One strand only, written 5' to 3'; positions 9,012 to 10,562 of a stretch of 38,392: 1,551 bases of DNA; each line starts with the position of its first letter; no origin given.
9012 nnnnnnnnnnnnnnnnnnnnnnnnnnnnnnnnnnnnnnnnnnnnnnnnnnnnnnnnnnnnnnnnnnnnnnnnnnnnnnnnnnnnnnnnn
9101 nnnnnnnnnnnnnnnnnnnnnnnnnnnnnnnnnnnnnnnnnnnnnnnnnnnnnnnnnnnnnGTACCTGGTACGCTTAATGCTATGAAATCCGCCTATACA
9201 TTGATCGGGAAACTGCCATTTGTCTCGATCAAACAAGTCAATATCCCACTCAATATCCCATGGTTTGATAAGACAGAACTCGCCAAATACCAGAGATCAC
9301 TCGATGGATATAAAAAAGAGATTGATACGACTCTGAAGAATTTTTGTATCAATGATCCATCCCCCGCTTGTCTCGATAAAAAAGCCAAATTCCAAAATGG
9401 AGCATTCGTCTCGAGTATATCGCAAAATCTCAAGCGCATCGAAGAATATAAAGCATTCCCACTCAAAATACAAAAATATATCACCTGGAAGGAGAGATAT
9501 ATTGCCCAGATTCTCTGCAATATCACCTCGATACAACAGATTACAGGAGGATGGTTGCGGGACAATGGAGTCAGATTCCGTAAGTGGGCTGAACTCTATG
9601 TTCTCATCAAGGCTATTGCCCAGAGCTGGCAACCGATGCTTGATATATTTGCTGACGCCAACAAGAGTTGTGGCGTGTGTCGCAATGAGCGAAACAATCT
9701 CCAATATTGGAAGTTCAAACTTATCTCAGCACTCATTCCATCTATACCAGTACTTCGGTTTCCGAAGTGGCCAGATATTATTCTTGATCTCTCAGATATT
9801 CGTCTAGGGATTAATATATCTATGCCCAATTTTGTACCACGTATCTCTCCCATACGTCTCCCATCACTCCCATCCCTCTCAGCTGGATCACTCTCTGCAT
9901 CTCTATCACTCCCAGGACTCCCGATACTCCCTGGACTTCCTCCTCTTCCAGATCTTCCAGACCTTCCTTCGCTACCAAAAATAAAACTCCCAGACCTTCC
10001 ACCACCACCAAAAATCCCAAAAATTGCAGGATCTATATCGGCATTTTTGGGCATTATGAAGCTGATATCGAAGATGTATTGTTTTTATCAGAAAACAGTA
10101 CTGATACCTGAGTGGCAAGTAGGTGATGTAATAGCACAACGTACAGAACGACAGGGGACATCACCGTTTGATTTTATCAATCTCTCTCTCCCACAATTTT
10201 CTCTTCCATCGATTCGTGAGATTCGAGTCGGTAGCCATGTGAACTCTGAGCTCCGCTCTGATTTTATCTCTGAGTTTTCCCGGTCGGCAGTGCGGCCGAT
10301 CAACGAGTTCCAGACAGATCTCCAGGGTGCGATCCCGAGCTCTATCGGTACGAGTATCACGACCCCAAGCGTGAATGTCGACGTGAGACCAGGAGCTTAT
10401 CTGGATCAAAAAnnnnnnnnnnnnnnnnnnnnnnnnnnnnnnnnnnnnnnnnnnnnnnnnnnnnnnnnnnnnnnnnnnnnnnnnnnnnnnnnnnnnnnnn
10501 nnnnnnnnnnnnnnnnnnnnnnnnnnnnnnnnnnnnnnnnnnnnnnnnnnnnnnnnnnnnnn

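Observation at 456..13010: Single 12.5-kb ORF: ~4184-aa giant surface protein hidden by ~90 in-frame TGA codons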

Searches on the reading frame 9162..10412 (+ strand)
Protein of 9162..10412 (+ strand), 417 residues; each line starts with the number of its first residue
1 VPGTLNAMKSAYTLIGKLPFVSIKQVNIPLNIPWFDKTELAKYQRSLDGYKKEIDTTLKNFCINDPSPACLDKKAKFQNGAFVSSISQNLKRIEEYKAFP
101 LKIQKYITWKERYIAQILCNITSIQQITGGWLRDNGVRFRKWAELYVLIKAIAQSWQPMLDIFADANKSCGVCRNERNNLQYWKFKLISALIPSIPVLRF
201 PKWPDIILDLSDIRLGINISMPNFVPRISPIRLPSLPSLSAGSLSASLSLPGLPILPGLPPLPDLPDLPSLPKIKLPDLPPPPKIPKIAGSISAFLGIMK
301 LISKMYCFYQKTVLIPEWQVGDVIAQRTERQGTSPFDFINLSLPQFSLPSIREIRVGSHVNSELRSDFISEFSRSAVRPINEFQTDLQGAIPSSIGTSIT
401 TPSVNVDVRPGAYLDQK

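Call 68: predict_structure(alignment_id=A3)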
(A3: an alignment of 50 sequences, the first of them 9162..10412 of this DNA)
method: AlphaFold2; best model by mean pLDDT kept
length: 417 residues; sequences in the alignment: 50
mean_pLDDT: 67.1   pTM: 0.50
mean pLDDT of the five models: 67.1, 66.0, 62.9, 62.4, 60.0
residues with pLDDT >= 90: 17; 70-90: 190; 50-70: 131; < 50: 79
segments of 3 or more residues with pLDDT < 50: 1-5, 195-201, 203-210, 330-351, 353-361, 397-417
pLDDT, mean of each block of 10 residues (from residue 1): 49 58 81 86 91 86 84 82 89 90 84 81 69 70 74 71 68 54 67 49 49 64 85 77 60 83 77 59 61 70 71 67 62 38 37 42 62 79 68 45 35 37
secondary structure, 60 per line:
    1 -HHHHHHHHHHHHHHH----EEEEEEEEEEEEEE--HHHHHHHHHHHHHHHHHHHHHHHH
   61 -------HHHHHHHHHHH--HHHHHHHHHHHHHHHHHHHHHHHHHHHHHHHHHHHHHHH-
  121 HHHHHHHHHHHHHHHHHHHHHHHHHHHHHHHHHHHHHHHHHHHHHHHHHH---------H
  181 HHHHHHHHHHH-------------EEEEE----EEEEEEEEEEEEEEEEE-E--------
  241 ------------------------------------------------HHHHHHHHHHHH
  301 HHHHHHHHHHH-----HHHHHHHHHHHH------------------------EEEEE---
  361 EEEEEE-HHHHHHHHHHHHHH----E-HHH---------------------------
elements in order: H2-16 E21-34 H37-60 H68-78 H81-119 H121-170 H180-191 E205-209 E214-230 H289-311 H317-328 E353-357 E361-366 H368-381

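Call 71: fold_search(model_id=the predicted structure, library=pdb)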
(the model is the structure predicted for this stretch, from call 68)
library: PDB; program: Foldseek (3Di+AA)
matches with E <= 10: 17; with E <= 0.001: 0
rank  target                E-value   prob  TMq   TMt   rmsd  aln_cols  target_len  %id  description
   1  6sxb_F                1.3e+00  0.02  0.07  0.05  31.0       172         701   18  XPF-ERCC1 Cryo-EM Structure, DNA-Bound form (released 2020-03-11)
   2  8tmn_E                1.4e+00  0.08  0.13  0.15  33.0       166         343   15  Cryo-EM structure of magnesium depleted CorA in complex with conformation-specific synthetic antibody C18, State MGD-1 (released 2025-02-12)
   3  9ftl_a                3.0e+00  0.07  0.15  0.29  11.3       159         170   12  Asgard ESCRT-IIIB filament structure (released 2025-04-16)
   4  8tme_E                3.2e+00  0.04  0.12  0.14  33.8       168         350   13  Cryo-EM structure of CorA in complex with conformation-specific synthetic antibody C18 and 100 uM MgCl2, State MG0.1-1 (released 2025-02-12)
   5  5oqm_k                5.2e+00  0.03  0.10  0.27  15.3       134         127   14  STRUCTURE OF YEAST TRANSCRIPTION PRE-INITIATION COMPLEX WITH TFIIH AND CORE MEDIATOR (released 2018-05-09)
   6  4bpb_A                5.2e+00  0.02  0.07  0.05  16.7        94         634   14  STRUCTURAL INSIGHTS INTO RNA RECOGNITION BY RIG-I (released 2013-06-19)
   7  3plt_C                5.9e+00  0.02  0.12  0.17  51.8       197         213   12  Crystal structure of Lsp1 from Saccharomyces cerevisiae (released 2011-06-22)
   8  8tmc_A                6.3e+00  0.03  0.14  0.16  32.4       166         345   16  Cryo-EM structure of CorA in complex with conformation-specific synthetic antibody C12 and 20 mM MgCl2, State MG20-2 (released 2025-02-12)
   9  2iub_H                6.3e+00  0.02  0.12  0.14  34.2       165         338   14  Crystal structure of a divalent metal ion transporter CorA at 2.9 A resolution. (released 2006-08-03)
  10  6ww2_R                6.7e+00  0.01  0.10  0.09  28.9       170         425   16  Structure of human Frizzled5 by fiducial-assisted cryo-EM (released 2020-08-19)
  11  3plt_A                7.6e+00  0.03  0.13  0.21  50.0       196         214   11  Crystal structure of Lsp1 from Saccharomyces cerevisiae (released 2011-06-22)
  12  5szg_B                7.6e+00  0.02  0.08  0.22  22.2       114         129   17  Structure of the bMERB domain of Mical-3 (released 2016-08-24)
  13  2iub_G                7.6e+00  0.02  0.12  0.14  33.1       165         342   14  Crystal structure of a divalent metal ion transporter CorA at 2.9 A resolution. (released 2006-08-03)
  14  4p9t_A                8.1e+00  0.02  0.10  0.17  41.0       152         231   12  Structure of the free form of the N-terminal VH1 domain of monomeric alpha-catenin (released 2015-04-29)
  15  3jch_D                8.6e+00  0.02  0.13  0.16  32.0       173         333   14  Cryo-EM structure of the magnesium channel CorA in the magnesium-free, asymmetric open state II (released 2016-02-17)
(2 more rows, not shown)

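Call 85: fold_search(model_id=the predicted structure, library=viral)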
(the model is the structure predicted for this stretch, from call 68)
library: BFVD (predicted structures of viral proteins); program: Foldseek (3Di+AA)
matches with E <= 10: 36; with E <= 0.001: 0
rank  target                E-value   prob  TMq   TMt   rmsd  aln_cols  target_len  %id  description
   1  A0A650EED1            8.0e-01  0.01  0.08  0.09  46.0       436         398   11  (no name in the UniProt tables at hand)
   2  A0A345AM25            1.2e+00  0.12  0.14  0.23  37.6       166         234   13  Polyprotein (Fragment) [Papaya ringspot virus]
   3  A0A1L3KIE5            2.6e+00  0.02  0.05  0.04  42.7       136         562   13  RNA-directed RNA polymerase [Hubei levi-like virus 13]
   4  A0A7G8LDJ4            3.4e+00  0.01  0.07  0.06  43.5       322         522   15  (no name in the UniProt tables at hand)
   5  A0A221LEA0            3.6e+00  0.07  0.15  0.22  11.5       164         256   18  (no name in the UniProt tables at hand)
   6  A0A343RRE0            4.0e+00  0.01  0.10  0.08  49.1       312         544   18  (no name in the UniProt tables at hand)
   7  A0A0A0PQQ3            4.3e+00  0.15  0.13  0.44   3.7        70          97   24  Uncharacterized protein [Bacillus phage Bp8p-T]
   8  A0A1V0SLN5            4.6e+00  0.01  0.11  0.06  53.7       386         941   14  Collagen triple helix repeat containing protein [Klosneuvirus KNV1]
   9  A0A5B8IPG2            4.6e+00  0.01  0.13  0.06  59.3       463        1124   14  Uncharacterized protein (Fragment) [Mimiviridae sp. ChoanoV1]
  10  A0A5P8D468            4.9e+00  0.03  0.09  0.14  37.7       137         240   11  DUF7217 domain-containing protein [Pectobacterium phage Wc4]
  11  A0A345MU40            4.9e+00  0.02  0.06  0.10  46.9       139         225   15  (no name in the UniProt tables at hand)
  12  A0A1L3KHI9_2          4.9e+00  0.01  0.10  0.04  52.5       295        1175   12  Genome polyprotein (Fragment) [Beihai picorna-like virus 36]
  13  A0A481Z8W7            4.9e+00  0.01  0.09  0.10  49.8       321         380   14  HNH endonuclease [Pithovirus LCPAC302]
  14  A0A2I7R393            5.2e+00  0.02  0.11  0.24  38.2       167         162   17  (no name in the UniProt tables at hand)
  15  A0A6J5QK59            5.5e+00  0.04  0.11  0.34  23.5       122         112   10  Uncharacterized protein [uncultured Caudovirales phage]
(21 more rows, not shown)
